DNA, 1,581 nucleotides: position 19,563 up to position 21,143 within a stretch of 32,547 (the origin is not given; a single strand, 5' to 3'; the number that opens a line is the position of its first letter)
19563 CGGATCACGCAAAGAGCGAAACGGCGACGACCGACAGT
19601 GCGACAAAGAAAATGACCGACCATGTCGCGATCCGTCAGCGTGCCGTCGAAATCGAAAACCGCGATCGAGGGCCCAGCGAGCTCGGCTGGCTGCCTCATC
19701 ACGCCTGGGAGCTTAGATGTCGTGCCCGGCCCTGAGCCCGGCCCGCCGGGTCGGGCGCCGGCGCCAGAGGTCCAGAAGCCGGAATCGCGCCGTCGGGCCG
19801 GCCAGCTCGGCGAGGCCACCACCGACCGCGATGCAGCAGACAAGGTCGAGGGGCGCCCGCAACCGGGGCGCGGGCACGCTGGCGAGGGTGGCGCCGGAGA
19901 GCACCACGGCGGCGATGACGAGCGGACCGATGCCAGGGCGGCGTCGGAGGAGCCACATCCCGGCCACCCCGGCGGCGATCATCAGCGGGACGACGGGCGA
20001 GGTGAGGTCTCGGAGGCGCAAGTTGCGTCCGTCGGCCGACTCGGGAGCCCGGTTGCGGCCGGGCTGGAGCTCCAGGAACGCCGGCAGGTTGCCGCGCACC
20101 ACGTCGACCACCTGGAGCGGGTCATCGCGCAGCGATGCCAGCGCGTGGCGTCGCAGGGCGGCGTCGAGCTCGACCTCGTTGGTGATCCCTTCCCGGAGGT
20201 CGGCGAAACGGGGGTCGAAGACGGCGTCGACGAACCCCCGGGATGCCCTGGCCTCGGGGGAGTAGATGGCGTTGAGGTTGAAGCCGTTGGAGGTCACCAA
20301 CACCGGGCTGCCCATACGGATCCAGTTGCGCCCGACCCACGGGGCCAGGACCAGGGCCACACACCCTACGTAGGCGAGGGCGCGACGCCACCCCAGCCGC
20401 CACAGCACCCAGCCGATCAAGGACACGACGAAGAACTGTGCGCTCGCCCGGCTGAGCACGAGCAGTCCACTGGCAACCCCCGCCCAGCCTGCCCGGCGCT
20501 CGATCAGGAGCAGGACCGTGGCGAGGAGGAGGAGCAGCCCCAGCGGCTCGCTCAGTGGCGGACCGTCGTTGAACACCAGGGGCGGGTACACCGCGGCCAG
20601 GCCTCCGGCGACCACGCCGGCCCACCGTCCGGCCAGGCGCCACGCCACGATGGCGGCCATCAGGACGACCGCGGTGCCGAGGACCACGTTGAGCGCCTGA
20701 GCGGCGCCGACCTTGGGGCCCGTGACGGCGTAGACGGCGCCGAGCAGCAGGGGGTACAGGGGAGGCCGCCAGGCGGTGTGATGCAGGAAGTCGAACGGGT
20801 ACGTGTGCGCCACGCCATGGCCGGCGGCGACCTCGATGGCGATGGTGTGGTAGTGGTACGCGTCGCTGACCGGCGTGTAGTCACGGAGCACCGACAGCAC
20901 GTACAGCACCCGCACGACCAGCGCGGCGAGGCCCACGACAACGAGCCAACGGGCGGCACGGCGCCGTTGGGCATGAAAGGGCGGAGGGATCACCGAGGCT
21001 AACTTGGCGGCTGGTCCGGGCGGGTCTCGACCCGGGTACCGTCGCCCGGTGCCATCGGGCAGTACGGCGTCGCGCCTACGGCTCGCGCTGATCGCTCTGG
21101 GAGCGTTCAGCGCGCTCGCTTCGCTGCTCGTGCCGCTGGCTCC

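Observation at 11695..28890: Compact DPA/Emb arabinan cluster with non-canonical partners: candidate undescribed envelope glycoconjugate pathway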

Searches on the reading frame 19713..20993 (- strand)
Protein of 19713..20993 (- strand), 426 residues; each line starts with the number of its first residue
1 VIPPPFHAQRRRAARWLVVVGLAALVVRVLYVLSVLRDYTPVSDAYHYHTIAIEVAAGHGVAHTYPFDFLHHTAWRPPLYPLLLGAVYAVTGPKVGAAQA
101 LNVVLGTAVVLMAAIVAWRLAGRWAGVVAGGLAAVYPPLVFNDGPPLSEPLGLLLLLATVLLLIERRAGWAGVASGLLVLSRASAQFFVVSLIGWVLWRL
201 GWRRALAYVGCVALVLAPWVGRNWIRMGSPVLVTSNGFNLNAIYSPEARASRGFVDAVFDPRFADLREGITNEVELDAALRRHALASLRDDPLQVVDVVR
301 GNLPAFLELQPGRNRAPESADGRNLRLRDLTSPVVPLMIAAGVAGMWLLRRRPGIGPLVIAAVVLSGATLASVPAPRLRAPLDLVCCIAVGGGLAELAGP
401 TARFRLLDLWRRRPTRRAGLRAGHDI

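Call 7: search_protein_families(library=pfam, proteins=[window:19713-20993:-], max_evalue=0.01)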
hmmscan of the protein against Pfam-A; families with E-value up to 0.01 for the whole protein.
window:19713-20993:- (426 aa): 0 families

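Call 9: search_protein_families(library=ncbifam, proteins=[window:19713-20993:-], max_evalue=0.01)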
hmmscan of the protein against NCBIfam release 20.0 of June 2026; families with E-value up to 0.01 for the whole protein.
window:19713-20993:- (426 aa): 1 family
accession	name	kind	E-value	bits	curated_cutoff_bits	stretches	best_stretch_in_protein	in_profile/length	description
NF046093.1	AZOBR_p60025_fam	subfamily_domain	7.8e-05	22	150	1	78-214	95-229/232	AZOBR_p60025 family cell surface glycopolymer formation protein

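Call 25: search_protein_families(library=pfam, proteins=[window:19713-20993:-], max_evalue=10)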
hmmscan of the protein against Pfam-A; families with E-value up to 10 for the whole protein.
window:19713-20993:- (426 aa): 3 families
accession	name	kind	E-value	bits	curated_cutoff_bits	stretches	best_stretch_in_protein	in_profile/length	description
PF13231.12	PMT_2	-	0.012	16.3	26.1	1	76-216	2-151/160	Dolichyl-phosphate-mannose-protein mannosyltransferase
PF04224.18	DUF417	-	0.44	10.5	27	1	147-181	86-120/175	Protein of unknown function, DUF417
PF12292.13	DUF3624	-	1.7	9.5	27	1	185-217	23-55/76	Protein of unknown function (DUF3624)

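Call 46: find_homologous_proteins(query=window:19713-20993:-, max_evalue=0.00001)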
Query window:19713-20993:- (426 aa): 454 proteins with E <= 0.00001 among 8000 candidates; the best 120 are listed.
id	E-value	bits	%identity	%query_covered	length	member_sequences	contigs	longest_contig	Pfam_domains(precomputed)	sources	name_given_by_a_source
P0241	8.1e-261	883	100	96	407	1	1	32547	-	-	-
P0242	1.7e-236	803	91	96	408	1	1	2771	-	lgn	-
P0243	2.2e-223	760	84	100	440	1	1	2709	-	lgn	-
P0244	8.6e-221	752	84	100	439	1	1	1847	-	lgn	-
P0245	4.7e-218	743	87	85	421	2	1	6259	-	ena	-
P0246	4.8e-210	716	80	100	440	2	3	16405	-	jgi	jgi:4-amino-4-deoxy-L-arabinose transferase-like glycosyltransferase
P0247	4.9e-207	706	83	95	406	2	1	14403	-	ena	-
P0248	4.1e-168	578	72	85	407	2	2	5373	-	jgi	-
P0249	5.9e-168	577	70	89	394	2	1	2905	-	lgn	-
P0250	6.9e-165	567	68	90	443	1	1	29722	-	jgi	jgi:4-amino-4-deoxy-L-arabinose transferase-like glycosyltransferase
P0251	1.1e-162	560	66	93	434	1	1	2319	-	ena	-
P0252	2.2e-159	549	66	92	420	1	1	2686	-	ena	-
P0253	4.3e-158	545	66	85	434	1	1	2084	-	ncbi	-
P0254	1.6e-157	543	66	90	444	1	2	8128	-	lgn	-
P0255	2.3e-157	543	68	87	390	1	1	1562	-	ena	-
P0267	1.1e-153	530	65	91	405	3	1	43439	-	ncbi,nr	ncbi:MAG TPA: hypothetical protein VHF24_01515 [Acidimicrobiales bacterium]|nr:hypothetical protein 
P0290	3.2e-148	512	62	93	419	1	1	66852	-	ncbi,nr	ncbi:MAG: hypothetical protein M3N28_07640 [Actinomycetota bacterium]|nr:hypothetical protein [Actin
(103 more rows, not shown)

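Call 47: find_encoding_contigs(protein=P0246, flank=10000, max_places=3)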
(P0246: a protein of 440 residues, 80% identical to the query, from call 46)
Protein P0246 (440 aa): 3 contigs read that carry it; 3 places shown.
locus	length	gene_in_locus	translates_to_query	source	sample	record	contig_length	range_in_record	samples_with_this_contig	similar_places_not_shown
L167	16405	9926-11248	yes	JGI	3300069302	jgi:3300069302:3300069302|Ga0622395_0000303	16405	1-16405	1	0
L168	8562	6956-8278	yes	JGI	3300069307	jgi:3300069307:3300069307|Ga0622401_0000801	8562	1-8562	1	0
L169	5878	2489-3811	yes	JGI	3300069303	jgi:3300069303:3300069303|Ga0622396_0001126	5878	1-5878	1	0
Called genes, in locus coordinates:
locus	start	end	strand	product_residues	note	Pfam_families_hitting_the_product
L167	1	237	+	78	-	?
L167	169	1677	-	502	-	PF04055:Radical_SAM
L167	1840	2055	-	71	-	-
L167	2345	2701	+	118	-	-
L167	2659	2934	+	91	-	-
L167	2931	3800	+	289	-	PF04542:Sigma70_r2, PF04545:Sigma70_r4 (weak), PF08281:Sigma70_r4_2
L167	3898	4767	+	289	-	PF13472:Lipase_GDSL_2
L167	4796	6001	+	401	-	PF27171:YxeC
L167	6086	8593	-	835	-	PF01381:HTH_3, PF12844:HTH_19 (weak), PF13374:TPR_10 (faint), PF13560:HTH_31, PF13401:AAA_22 (weak), PF07719:TPR_2 (faint), PF17874:TPR_MalT, PF13424:TPR_12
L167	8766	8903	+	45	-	-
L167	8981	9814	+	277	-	PF00990:GGDEF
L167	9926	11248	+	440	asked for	-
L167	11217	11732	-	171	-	PF00226:DnaJ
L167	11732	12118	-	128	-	PF02036:SCP2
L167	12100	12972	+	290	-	PF23213: (faint)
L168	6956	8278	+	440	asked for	-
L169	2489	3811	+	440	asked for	-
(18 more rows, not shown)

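Call 48: find_encoding_contigs(protein=P0250, flank=10000, max_places=2)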
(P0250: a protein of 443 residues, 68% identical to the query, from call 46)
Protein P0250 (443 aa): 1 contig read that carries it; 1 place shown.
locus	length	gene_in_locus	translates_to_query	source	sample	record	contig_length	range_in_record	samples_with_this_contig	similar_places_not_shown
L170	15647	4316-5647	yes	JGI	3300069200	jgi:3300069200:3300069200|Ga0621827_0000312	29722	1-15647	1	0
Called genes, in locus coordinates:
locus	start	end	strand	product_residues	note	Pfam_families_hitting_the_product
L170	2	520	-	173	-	?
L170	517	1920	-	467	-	PF01565:FAD_binding_4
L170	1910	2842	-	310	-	PF01040:UbiA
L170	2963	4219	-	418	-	-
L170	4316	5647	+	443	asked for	-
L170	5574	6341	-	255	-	-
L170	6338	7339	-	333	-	PF00005:ABC_tran, PF13476:AAA_23 (weak), PF13304:AAA_21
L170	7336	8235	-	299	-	-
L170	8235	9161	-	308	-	PF00005:ABC_tran, PF13304:AAA_21 (faint)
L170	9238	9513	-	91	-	PF14026:SCO4226-like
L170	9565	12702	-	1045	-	PF03704:BTAD, PF13191:AAA_16, PF13401:AAA_22 (faint)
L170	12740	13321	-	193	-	-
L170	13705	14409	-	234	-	-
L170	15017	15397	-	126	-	PF09948:PpoB2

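Call 58: search_solved_structures(query=A3, max_evalue=1)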
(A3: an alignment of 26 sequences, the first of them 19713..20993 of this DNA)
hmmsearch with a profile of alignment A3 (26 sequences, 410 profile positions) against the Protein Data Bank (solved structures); distinct sequences matched with E-value up to 1: 3.
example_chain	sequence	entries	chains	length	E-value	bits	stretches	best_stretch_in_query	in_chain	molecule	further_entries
9g9t_A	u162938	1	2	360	0.001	21.3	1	71-154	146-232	Cytochrome b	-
9i4x_A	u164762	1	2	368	0.0011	21.3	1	71-154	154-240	Cytochrome b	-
23al_A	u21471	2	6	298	0.39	12.8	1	47-111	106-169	Glyoxalase/bleomycin resistance protein/dioxygenase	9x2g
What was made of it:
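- Tried and rejected: This gave only spurious hits, to cytochrome b (call 58).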

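Call 68: predict_structure(alignment_id=A3)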
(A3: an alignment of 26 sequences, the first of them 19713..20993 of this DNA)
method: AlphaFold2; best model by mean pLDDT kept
length: 426 residues; sequences in the alignment: 26
mean_pLDDT: 89.7   pTM: 0.88
mean pLDDT of the five models: 89.7, 88.5, 88.4, 88.2, 87.3
residues with pLDDT >= 90: 322; 70-90: 58; 50-70: 34; < 50: 12
segments of 3 or more residues with pLDDT < 50: 1-6, 423-426
pLDDT, mean of each block of 10 residues (from residue 1): 49 91 96 90 89 98 95 95 97 93 95 97 95 91 67 97 98 98 95 98 98 98 97 94 96 91 96 96 98 95 90 82 87 94 98 96 95 77 97 89 55 52 47
secondary structure, 60 per line:
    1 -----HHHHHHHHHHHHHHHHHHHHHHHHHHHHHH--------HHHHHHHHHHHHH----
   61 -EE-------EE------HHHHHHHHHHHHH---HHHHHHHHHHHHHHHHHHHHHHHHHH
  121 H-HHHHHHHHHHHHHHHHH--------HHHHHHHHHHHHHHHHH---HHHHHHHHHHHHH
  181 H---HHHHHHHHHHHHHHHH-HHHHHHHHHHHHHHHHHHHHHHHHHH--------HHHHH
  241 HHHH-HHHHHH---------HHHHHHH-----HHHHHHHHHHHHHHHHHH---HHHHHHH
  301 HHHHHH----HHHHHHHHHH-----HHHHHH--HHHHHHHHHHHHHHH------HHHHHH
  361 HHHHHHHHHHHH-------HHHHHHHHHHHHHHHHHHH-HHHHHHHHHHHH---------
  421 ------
elements in order: H6-35 H44-56 H79-91 H95-121 H123-139 H148-164 H168-181 H185-200 H202-227 H236-244 H246-251 H261-267 H273-290 H294-306 H311-320 H326-331 H334-348 H355-372 H380-398 H400-411
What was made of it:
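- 19713..20993 (-): GTCb: GT-C-fold glycosyltransferase, divergent from emb. Part of module B. AF2 pLDDT 90 (call 68).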

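Call 71: fold_search(model_id=the predicted structure, library=pdb)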
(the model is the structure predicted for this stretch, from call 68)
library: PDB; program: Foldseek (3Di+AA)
matches with E <= 10: 278; with E <= 0.001: 14
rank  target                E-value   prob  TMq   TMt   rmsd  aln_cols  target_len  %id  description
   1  7e9s_A                8.6e-06  1.00  0.55  0.29  14.4       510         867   14  Archaeal oligosaccharyltransferase AglB from Archaeoglobus fulgidus in complex with an inhibitory peptide and a dolich (released 2021-09-08)
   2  8b6l_I                1.4e-05  1.00  0.54  0.35  13.7       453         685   16  Subtomogram average of the human Sec61-TRAP-OSTA-translocon (released 2022-12-07)
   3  9n9j_I                1.5e-05  1.00  0.53  0.34  14.9       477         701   16  Structure of a GRP94 folding intermediate engaged with a CCDC134- and FKBP11-bound secretory translocon (released 2025-11-19)
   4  3waj                  4.1e-05  1.00  0.46  0.27  15.2       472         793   15  Crystal structure of the Archaeoglobus fulgidus oligosaccharyltransferase (O29867_ARCFU) complex with Zn and sulfate (released 2013-10-30)
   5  5gmy_A                5.3e-05  1.00  0.51  0.27  15.1       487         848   14  Crystal structure of the Archaeoglobus fulgidus oligosaccharyltransferase (O29867_ARCFU) tethered with an acceptor pep (released 2017-02-01)
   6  8age_A                6.2e-05  1.00  0.48  0.33  12.3       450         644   14  Structure of yeast oligosaccharylransferase complex with acceptor peptide bound (released 2022-12-07)
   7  3wak                  1.2e-04  1.00  0.49  0.26  14.9       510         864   14  Crystal structure of the Archaeoglobus fulgidus oligosaccharyltransferase (O29867_ARCFU) in the apo form (released 2013-10-30)
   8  8agc_A                1.4e-04  1.00  0.50  0.33  13.6       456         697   15  Structure of yeast oligosaccharylransferase complex with lipid-linked oligosaccharide and non-acceptor peptide bound (released 2022-12-07)
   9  7oci_F                2.5e-04  1.00  0.48  0.34  11.5       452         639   12  Cryo-EM structure of yeast Ost6p containing oligosaccharyltransferase complex (released 2022-02-16)
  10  6ftg_5                2.5e-04  1.00  0.52  0.37  13.2       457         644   16  Subtomogram average of OST-containing ribosome-translocon complexes from canine rough microsomal membranes (released 2018-03-21)
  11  8agb_A                4.1e-04  1.00  0.49  0.34  13.8       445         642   13  Structure of yeast oligosaccharylransferase complex with lipid-linked oligosaccharide bound (released 2022-12-07)
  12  5ezm                  5.5e-04  1.00  0.39  0.32  16.4       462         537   15  Crystal Structure of ArnT from Cupriavidus metallidurans in the apo state (released 2016-02-17)
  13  5ogl_A                6.5e-04  1.00  0.47  0.31  13.0       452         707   14  Structure of bacterial oligosaccharyltransferase PglB in complex with an acceptor peptide and an lipid-linked oligosac (released 2017-10-25)
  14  6gxc_A                8.6e-04  1.00  0.49  0.31  12.6       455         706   14  Bacterial oligosaccharyltransferase PglB in complex with an inhibitory peptide and a reactive lipid-linked oligosaccha (released 2018-11-14)
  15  6ezn_F                1.6e-03  1.00  0.48  0.33  14.8       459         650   12  Cryo-EM structure of the yeast oligosaccharyltransferase (OST) complex (released 2018-01-17)
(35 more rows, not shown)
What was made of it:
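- GTCb has a GT-C fold (call 71).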

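Call 73: search_protein_families(library=pfam, proteins=[L170:2963-4219:-], max_evalue=0.01)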
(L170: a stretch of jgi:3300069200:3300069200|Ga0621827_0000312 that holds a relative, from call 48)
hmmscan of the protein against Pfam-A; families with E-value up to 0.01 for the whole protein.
L170:2963-4219:- (418 aa): 0 families

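Call 83: find_encoding_contigs(protein=P0290, flank=10000, max_places=1)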
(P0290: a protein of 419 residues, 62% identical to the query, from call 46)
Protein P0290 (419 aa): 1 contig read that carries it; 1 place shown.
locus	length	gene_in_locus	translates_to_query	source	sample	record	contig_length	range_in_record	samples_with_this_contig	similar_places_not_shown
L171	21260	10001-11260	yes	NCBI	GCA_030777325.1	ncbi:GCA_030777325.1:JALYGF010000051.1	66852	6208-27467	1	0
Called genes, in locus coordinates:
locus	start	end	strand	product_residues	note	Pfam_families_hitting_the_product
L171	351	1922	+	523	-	PF03098:An_peroxidase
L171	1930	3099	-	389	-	-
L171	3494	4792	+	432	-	-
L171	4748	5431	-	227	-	PF00702:Hydrolase (weak), PF12710:HAD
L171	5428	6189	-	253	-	PF00106:adh_short, PF08659:KR, PF13561:adh_short_C2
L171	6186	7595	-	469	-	PF01565:FAD_binding_4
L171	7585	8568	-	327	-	PF01040:UbiA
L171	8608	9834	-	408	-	PF04188:Mannosyl_trans2 (faint)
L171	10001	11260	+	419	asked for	-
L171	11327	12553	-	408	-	PF02557:VanY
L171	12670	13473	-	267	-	PF13369:Transglut_core2, PF13371:TPR_9 (weak)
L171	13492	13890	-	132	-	PF00582:Usp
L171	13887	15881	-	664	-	PF00999:Na_H_Exchanger, PF00582:Usp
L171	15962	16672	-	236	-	PF00121:TIM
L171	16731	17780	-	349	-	PF01408:GFO_IDH_MocA, PF02894:GFO_IDH_MocA_C, PF22725:GFO_IDH_MocA_C3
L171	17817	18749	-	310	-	PF00296:Bac_luciferase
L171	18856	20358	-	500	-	PF01928:CYTH, PF05235:CHAD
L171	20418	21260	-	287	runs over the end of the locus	PF00293:NUDIX, PF00300:His_Phos_1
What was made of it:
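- Checked: There is only a 'faint' PF04188 record for its orthologue in L171 (call 83).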

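Call 84: find_encoding_contigs(protein=P0267, flank=10000, max_places=1)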
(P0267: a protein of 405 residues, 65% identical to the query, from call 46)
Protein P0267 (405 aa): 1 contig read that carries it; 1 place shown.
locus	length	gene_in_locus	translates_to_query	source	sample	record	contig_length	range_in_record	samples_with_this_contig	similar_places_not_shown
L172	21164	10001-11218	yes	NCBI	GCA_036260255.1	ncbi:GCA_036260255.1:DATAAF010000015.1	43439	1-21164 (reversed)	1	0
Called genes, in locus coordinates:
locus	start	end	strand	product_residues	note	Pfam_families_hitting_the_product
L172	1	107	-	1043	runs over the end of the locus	PF13191:AAA_16, PF13401:AAA_22 (weak), PF13424:TPR_12 (faint)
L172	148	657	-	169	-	PF12867:DinB_2, PF04978:MST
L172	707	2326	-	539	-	PF02065:Melibiase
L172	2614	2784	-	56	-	-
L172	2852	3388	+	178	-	PF00581:Rhodanese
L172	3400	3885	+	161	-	PF07452:CHRD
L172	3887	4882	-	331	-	PF03320:FBPase_glpX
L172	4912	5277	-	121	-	-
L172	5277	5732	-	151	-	PF10604:Polyketide_cyc2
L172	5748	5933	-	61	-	PF08940:DUF1918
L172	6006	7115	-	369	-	-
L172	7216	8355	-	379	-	PF02720:DUF222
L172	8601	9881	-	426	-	-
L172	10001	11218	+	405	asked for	-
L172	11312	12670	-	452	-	-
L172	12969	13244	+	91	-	PF07689:KaiB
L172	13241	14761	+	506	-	PF00154:RecA_N (faint), PF03796:DnaB_C (faint), PF05625:PAXNEB (faint), PF06745:ATPase, PF13481:AAA_25 (weak), PF23442:DUF7125 (faint), PF06745:ATPase, PF13481:AAA_25 (weak), +1 more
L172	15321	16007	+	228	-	PF22741:PTP-NADK, PF22784:PTP-SAK, PF22785:Tc-R-P, PF14566:PTPlike_phytase (weak), PF00782:DSPc (weak)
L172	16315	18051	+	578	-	-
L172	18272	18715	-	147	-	PF02371:Transposase_20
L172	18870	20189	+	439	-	PF00665:rve, PF22483:Mu-transpos_C_2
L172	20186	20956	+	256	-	PF01695:IstB_IS21, PF00004:AAA (weak)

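Call 86: search_protein_families(library=ncbifam, proteins=[L171:8608-9834:-, L171:4748-5431:-], max_evalue=0.00001)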
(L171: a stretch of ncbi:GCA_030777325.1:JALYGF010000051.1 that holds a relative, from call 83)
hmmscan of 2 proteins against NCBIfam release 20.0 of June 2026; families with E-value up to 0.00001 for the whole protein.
L171:8608-9834:- (408 aa): 1 family
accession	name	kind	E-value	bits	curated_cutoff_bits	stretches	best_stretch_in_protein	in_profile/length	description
NF046093.1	AZOBR_p60025_fam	subfamily_domain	4e-06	26.2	150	1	123-243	95-214/232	AZOBR_p60025 family cell surface glycopolymer formation protein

L171:4748-5431:- (227 aa): 6 families
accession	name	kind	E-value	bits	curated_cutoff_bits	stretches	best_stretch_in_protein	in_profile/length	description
TIGR01490.1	HAD-SF-IB-hyp1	subfamily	2.7e-39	135.5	98.3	1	8-195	1-193/202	HAD-IB family hydrolase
TIGR01488.1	HAD-SF-IB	subfamily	3.9e-28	98.6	45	1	9-191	2-176/177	HAD-IB family phosphatase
NF052360.1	HolPasePseu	equivalog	2e-15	57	280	1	67-192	63-191/218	histidinol-phosphatase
NF052359.1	HolPaseNeis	equivalog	1e-11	45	400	1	76-171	72-167/221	histidinol-phosphatase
TIGR01545.1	YfhB_g-proteo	equivalog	9.2e-08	32.1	259.25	1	4-198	3-200/210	phosphatidylglycerophosphatase C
TIGR00338.1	serB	equivalog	7.1e-07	29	144.15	1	74-194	66-189/219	phosphoserine phosphatase SerB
